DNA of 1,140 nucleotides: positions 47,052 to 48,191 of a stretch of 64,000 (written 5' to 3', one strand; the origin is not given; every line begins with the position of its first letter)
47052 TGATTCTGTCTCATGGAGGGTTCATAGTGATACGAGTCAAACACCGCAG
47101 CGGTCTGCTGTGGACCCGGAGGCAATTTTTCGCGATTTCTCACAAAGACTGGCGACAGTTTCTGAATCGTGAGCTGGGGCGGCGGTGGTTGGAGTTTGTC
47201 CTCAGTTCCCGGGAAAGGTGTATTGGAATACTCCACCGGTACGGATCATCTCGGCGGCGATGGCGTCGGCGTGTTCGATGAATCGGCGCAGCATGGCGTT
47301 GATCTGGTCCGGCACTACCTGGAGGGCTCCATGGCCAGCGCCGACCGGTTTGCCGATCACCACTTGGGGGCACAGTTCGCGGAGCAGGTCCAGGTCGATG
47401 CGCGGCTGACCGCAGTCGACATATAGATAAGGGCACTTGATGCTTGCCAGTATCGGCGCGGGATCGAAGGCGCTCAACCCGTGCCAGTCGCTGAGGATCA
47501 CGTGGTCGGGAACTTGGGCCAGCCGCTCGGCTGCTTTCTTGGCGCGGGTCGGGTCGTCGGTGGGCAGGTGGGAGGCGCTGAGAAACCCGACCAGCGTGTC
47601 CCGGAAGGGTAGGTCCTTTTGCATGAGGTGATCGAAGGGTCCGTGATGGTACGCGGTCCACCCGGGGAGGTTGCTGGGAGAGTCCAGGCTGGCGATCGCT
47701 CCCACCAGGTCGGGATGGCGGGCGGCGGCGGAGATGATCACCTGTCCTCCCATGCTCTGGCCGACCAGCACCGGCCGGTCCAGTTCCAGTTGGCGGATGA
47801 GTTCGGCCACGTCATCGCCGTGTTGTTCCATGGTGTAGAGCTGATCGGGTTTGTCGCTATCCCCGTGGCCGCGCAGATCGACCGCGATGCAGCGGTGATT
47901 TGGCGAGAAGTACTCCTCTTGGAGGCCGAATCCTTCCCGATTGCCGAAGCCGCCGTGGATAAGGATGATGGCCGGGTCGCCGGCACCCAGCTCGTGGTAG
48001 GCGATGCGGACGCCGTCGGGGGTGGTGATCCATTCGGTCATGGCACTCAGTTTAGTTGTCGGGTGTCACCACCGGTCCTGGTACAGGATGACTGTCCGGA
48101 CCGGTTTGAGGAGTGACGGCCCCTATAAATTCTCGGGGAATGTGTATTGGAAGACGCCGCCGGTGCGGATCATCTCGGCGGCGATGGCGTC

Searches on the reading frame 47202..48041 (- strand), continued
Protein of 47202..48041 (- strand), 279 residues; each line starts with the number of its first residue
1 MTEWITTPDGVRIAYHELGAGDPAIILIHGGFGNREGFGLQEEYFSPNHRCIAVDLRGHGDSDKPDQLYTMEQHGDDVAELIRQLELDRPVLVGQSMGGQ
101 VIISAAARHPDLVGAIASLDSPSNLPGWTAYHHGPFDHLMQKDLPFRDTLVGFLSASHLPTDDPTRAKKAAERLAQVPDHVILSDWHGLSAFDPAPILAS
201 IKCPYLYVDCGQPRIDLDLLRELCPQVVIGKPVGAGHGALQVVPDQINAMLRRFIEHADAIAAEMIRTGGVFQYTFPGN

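Call 71: search_protein_families(library=pfam, proteins=[L010:15739-16995:+, L010:15570-16889:-, L010:17486-18220:+, L010:17539-18594:-, L021:5-601:+, L021:821-1792:+, L021:1805-2971:+, L035:532-2094:-, L035:772-1761:+, L021:11125-12171:-], max_evalue=0.001)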
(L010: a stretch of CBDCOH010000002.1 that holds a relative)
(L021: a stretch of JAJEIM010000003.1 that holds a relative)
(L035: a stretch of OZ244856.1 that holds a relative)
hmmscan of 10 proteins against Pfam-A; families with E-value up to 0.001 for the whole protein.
L010:15739-16995:+ (418 aa): 2 families
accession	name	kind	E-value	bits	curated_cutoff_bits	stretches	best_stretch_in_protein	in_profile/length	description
PF12704.14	MacB_PCD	-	2.6e-36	126.3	27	1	21-256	1-206/207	MacB-like periplasmic core domain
PF02687.27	FtsX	-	2e-24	86.3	25.5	1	294-410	2-119/120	FtsX-like permease C-terminal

L010:15570-16889:- (439 aa): 0 families

L010:17486-18220:+ (244 aa): 0 families

L010:17539-18594:- (351 aa): 1 family
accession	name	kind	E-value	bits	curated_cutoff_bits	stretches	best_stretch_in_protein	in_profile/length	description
PF01145.31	Band_7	-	8.4e-21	75.2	23.6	1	82-269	2-173/176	SPFH domain / Band 7 family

L021:5-601:+ (198 aa): 2 families
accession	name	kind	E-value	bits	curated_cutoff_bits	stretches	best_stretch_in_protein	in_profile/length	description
PF22725.1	GFO_IDH_MocA_C3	-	3.2e-11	43.7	27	1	4-94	40-122/124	GFO/IDH/MocA C-terminal domain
PF02894.22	GFO_IDH_MocA_C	-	4e-09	37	22.9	1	3-194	36-215/218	Oxidoreductase family, C-terminal alpha/beta domain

L021:821-1792:+ (323 aa): 1 family
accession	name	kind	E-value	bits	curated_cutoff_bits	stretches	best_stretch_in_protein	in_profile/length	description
PF00857.26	Isochorismatase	-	4.6e-31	108.7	27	1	141-291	21-168/175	Isochorismatase domain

L021:1805-2971:+ (388 aa): 2 families
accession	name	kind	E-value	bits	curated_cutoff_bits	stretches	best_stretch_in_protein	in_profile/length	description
PF00557.29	Peptidase_M24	-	1.6e-27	97.1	23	1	164-369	1-207/208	Metallopeptidase family M24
PF01321.24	Creatinase_N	-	3e-07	31.5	22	1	18-154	1-125/128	Creatinase/Prolidase N-terminal domain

L035:532-2094:- (520 aa): 2 families
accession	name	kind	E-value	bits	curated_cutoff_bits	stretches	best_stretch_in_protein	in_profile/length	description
PF03023.19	MurJ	-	2e-57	195.3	27.4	1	33-471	1-437/451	Lipid II flippase MurJ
PF13440.11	Polysacc_synt_3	-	0.00019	21.2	23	0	217-342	160-284/293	Polysaccharide biosynthesis protein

L035:772-1761:+ (329 aa): 0 families

L021:11125-12171:- (348 aa): 1 family
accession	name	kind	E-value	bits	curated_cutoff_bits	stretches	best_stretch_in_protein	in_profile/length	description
PF05942.16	PaREP1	-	2e-18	66.8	24.4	1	229-322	3-106/115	Archaeal PaREP1/PaREP8 family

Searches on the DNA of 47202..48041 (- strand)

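Call 66: search_rna_families(sources=[L043, L021, L010], threshold=evalue, max_evalue=1)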
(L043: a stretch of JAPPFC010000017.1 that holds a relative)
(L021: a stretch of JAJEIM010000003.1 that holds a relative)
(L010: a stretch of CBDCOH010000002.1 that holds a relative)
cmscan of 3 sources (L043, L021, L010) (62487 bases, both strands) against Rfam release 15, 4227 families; matches with E-value up to 1: 1.
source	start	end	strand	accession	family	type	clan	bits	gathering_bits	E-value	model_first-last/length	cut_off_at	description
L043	10899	10969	+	RF00005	tRNA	Gene; tRNA;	CL00001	68.9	29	6.1e-13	1-71/71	no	tRNA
